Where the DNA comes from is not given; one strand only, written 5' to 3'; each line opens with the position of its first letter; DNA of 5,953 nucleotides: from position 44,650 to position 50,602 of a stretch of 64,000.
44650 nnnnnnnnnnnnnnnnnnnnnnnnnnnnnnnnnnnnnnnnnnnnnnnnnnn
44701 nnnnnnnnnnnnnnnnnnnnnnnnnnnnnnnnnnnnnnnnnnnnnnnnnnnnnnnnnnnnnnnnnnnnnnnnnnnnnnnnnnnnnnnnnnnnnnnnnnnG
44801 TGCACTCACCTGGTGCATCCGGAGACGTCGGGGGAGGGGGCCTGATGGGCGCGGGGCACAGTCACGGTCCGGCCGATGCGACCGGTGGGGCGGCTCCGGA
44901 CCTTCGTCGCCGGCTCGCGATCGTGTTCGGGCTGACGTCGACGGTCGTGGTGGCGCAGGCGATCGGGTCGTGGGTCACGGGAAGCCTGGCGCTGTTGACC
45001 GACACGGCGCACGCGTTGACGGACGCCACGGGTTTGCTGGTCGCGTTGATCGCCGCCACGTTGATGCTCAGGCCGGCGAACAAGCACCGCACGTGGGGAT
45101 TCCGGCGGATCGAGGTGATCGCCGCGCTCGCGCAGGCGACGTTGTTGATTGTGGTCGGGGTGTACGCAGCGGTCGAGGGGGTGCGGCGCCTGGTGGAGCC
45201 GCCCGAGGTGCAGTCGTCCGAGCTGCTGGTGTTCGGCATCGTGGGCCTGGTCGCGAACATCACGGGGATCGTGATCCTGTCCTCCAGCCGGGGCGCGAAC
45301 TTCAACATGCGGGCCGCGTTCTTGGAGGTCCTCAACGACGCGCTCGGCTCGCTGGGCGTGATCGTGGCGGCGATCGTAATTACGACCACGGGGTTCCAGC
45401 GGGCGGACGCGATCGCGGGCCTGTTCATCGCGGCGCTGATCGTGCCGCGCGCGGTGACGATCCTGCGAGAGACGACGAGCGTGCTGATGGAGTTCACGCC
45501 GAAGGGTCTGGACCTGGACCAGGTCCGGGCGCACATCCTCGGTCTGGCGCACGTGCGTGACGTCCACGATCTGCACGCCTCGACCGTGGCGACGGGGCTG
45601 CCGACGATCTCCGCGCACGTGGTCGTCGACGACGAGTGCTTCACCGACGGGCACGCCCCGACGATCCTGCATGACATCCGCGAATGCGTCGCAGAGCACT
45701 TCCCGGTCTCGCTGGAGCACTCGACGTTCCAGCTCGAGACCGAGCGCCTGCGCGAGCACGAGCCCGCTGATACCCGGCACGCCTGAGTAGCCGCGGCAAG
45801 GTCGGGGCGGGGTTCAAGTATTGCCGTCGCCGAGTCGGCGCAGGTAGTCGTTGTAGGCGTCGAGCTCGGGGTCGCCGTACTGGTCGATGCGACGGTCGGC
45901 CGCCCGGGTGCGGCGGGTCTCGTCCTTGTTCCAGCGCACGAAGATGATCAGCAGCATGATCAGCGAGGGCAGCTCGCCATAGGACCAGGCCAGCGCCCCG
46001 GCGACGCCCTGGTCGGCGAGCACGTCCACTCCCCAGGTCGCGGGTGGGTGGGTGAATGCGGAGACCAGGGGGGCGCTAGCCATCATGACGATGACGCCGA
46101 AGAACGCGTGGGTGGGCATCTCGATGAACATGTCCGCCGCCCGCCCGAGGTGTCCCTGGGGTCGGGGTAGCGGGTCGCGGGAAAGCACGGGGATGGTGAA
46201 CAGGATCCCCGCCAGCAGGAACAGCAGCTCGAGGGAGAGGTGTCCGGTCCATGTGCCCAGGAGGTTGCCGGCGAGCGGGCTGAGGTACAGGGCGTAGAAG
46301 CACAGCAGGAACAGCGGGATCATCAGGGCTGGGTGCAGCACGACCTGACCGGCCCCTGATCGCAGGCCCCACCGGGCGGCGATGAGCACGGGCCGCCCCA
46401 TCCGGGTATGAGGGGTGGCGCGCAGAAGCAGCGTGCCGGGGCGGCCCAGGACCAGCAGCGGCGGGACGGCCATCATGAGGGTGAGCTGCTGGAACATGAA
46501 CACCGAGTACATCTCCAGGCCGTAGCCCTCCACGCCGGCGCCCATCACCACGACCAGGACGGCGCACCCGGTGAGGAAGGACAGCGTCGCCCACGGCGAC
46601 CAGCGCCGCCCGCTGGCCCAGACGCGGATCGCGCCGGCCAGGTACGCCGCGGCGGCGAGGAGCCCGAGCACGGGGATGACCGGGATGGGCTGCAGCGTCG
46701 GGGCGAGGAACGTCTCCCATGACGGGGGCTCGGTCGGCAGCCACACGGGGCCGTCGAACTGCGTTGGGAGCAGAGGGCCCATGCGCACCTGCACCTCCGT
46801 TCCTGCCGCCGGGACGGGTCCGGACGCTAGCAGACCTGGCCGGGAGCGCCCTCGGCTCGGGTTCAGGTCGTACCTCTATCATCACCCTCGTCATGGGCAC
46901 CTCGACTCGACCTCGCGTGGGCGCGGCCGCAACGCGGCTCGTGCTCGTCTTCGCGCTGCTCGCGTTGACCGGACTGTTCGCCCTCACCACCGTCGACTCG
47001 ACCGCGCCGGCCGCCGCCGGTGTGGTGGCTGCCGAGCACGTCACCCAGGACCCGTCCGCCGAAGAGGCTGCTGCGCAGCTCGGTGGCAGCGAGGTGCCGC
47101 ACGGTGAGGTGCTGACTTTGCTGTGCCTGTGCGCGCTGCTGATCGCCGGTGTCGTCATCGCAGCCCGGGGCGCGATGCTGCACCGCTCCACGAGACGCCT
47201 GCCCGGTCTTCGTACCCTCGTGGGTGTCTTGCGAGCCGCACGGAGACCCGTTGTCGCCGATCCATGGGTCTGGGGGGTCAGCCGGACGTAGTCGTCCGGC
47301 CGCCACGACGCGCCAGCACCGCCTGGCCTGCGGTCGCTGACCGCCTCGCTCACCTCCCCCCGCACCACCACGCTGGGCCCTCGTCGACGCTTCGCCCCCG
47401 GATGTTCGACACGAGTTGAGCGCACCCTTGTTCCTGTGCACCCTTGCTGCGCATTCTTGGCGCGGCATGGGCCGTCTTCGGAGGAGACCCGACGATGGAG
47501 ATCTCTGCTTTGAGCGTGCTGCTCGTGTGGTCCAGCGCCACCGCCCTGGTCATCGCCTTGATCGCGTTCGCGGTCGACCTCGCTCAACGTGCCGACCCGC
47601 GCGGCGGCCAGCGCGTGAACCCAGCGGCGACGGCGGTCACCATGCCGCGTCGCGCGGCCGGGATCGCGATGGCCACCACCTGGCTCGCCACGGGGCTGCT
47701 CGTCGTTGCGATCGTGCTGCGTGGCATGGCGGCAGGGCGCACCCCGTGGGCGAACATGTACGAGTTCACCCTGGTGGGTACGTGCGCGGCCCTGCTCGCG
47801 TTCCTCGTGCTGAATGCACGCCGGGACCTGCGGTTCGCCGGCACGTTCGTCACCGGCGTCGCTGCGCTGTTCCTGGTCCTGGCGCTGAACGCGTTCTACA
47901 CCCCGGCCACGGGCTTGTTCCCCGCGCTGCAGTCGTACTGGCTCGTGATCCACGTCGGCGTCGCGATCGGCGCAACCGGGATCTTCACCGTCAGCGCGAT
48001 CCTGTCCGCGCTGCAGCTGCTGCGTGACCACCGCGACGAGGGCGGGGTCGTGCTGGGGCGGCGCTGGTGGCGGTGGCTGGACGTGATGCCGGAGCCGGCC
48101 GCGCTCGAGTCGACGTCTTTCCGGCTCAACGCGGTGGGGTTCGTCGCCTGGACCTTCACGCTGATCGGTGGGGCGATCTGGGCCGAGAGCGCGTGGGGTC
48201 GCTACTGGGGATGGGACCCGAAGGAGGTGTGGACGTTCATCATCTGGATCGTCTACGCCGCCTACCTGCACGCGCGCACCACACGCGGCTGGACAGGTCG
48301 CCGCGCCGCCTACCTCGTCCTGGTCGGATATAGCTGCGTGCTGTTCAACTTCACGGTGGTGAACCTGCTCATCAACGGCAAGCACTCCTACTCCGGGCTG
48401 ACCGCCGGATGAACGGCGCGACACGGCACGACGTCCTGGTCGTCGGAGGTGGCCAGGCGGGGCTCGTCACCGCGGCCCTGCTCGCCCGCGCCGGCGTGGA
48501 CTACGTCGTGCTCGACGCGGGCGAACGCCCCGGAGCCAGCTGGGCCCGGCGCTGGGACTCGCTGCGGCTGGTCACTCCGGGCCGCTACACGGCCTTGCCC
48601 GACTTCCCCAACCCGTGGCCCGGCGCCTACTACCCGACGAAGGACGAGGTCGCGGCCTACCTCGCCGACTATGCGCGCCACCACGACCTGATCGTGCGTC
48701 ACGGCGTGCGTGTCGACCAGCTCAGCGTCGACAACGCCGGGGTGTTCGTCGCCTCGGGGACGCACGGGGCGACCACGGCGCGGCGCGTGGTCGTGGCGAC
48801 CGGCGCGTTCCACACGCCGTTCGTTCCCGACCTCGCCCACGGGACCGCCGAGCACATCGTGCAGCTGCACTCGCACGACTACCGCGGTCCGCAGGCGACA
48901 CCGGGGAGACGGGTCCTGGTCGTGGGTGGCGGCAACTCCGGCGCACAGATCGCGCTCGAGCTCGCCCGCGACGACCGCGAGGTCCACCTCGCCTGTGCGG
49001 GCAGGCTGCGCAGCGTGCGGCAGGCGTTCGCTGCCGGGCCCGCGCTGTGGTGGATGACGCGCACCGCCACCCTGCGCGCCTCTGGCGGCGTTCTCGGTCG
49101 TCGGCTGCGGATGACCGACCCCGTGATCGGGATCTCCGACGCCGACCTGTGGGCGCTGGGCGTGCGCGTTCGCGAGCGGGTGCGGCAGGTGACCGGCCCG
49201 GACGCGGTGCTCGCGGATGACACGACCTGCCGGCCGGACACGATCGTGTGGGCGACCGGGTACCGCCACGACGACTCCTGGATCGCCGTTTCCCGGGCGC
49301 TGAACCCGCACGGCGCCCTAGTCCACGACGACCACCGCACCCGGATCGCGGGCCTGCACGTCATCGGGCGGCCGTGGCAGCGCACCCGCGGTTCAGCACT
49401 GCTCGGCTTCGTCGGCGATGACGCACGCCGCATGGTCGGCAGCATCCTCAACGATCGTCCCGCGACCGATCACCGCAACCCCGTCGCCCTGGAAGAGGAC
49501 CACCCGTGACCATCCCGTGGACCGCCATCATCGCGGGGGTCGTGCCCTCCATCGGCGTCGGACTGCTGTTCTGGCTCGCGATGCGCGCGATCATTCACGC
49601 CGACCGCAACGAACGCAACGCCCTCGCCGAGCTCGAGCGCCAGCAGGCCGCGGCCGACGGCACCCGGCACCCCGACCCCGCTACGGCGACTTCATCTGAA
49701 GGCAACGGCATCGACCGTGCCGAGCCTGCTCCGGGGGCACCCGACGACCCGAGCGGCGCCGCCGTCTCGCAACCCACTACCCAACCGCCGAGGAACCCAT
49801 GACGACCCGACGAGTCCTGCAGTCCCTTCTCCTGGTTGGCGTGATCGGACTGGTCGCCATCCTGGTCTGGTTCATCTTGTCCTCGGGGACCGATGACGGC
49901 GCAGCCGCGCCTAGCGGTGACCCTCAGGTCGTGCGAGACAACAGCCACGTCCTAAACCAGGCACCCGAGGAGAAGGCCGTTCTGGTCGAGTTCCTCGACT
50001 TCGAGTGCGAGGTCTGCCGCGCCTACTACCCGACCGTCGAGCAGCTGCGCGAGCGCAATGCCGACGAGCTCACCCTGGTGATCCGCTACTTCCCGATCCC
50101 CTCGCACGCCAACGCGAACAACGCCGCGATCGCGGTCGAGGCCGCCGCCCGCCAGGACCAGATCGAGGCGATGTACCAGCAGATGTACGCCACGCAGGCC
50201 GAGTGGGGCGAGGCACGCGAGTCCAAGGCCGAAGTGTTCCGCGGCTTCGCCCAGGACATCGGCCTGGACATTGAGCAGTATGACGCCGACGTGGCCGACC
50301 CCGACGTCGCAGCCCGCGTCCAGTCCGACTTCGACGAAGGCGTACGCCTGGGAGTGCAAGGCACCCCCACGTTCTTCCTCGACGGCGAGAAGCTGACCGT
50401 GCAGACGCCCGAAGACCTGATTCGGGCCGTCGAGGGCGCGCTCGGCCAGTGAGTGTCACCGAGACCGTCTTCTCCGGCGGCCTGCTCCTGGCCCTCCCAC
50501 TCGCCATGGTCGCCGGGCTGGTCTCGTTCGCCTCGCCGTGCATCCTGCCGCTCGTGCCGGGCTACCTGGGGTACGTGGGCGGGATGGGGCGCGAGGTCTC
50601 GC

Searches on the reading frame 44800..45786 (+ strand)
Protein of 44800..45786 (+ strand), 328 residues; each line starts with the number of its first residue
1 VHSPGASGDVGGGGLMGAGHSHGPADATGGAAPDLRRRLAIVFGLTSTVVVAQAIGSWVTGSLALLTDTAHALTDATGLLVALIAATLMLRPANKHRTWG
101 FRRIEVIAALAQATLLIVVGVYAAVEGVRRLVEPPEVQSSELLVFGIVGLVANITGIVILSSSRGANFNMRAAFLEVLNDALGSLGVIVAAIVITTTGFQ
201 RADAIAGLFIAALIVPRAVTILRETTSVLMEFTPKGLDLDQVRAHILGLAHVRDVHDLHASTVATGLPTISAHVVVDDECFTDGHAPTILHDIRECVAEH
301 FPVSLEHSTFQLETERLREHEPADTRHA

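Call 95: search_protein_families(library=pfam, proteins=[window:44800-45786:+], max_evalue=0.0001)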
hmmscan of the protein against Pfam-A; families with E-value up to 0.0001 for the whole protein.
window:44800-45786:+ (328 aa): 2 families
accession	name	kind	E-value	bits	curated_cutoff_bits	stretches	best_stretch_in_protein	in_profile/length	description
PF01545.26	Cation_efflux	-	1e-36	127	26.6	1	41-230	3-198/198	Cation efflux family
PF16916.11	ZT_dimer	-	4.9e-08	33.3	26.7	1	234-314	1-77/78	Dimerisation domain of Zinc Transporter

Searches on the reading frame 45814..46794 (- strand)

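Call 95: search_protein_families(library=pfam, proteins=[window:45814-46794:-], max_evalue=0.0001)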
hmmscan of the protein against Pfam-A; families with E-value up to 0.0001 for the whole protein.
window:45814-46794:- (326 aa): 1 family
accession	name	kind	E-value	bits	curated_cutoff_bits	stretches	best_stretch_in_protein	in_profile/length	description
PF09678.15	Caa3_CtaG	-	2.1e-65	220.9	27.7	1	49-290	1-236/237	Cytochrome c oxidase caa3 assembly factor (Caa3_CtaG)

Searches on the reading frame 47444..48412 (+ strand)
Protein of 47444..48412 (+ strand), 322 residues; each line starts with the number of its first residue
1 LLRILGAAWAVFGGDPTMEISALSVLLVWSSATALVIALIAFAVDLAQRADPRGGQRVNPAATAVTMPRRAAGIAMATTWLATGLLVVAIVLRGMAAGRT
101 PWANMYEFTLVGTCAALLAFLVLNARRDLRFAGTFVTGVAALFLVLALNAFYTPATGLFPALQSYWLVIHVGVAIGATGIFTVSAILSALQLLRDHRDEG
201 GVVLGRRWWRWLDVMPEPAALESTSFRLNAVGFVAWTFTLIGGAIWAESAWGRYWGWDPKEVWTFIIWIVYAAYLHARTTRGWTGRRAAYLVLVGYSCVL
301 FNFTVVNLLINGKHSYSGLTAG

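Call 95: search_protein_families(library=pfam, proteins=[window:47444-48412:+], max_evalue=0.0001)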
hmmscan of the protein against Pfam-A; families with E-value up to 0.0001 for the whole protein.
window:47444-48412:+ (322 aa): 1 family
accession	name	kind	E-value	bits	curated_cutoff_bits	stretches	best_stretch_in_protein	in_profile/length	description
PF01578.25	Cytochrom_C_asm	-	2.1e-44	152.1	29.9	1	102-312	1-210/212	Cytochrome C assembly protein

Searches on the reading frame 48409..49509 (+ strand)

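Call 95: search_protein_families(library=pfam, proteins=[window:48409-49509:+], max_evalue=0.0001)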
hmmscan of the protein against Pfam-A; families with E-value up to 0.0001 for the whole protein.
window:48409-49509:+ (366 aa): 12 families
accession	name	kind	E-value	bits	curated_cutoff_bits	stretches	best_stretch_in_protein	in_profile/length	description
PF13738.12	Pyr_redox_3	-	8.7e-29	101.2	30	1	10-199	1-197/305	Pyridine nucleotide-disulphide oxidoreductase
PF07992.20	Pyr_redox_2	-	3.6e-19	69.7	26.1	1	7-320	1-274/291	Pyridine nucleotide-disulphide oxidoreductase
PF13434.12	Lys_Orn_oxgnase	-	1.5e-14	54.4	21.3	1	75-200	91-222/339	L-lysine 6-monooxygenase/L-ornithine 5-monooxygenase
PF00743.25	FMO-like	-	3.7e-14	52.5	22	1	62-196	67-213/532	Flavin-binding monooxygenase-like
PF01266.30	DAO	-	2.5e-13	50.7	27.9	1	8-59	1-50/353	FAD dependent oxidoreductase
PF13450.12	NAD_binding_8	-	2e-11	44.4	21.9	1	11-47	1-37/68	NAD(P)-binding Rossmann-like domain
PF00890.30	FAD_binding_2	-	4.7e-11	43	20.4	0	8-40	1-33/414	FAD binding domain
PF01494.25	FAD_binding_3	-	1.4e-08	34.8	22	1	7-37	2-32/349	FAD binding domain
PF03486.20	HI0933_like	-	2e-08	34.5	50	0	7-42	1-36/244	HI0933-like protein Rossmann domain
PF00070.33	Pyr_redox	-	1.7e-05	25.7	22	0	9-42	2-35/82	Pyridine nucleotide-disulphide oxidoreductase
PF01134.28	GIDA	-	1.7e-05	24.5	22.1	0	8-33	1-26/391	Glucose inhibited division protein A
PF01593.30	Amino_oxidase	-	3.3e-05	23.8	19.8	0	17-42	2-27/443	Flavin containing amine oxidoreductase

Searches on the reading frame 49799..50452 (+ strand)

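Call 95: search_protein_families(library=pfam, proteins=[window:49799-50452:+], max_evalue=0.0001)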
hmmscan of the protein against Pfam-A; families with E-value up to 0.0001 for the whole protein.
window:49799-50452:+ (217 aa): 2 families
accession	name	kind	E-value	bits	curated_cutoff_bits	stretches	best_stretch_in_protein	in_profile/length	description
PF13462.12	Thioredoxin_4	-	1.3e-21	78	23.2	1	59-212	14-164/165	Thioredoxin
PF01323.26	DSBA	-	4.1e-16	59.8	25.6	1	62-200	2-178/191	DSBA-like thioredoxin domain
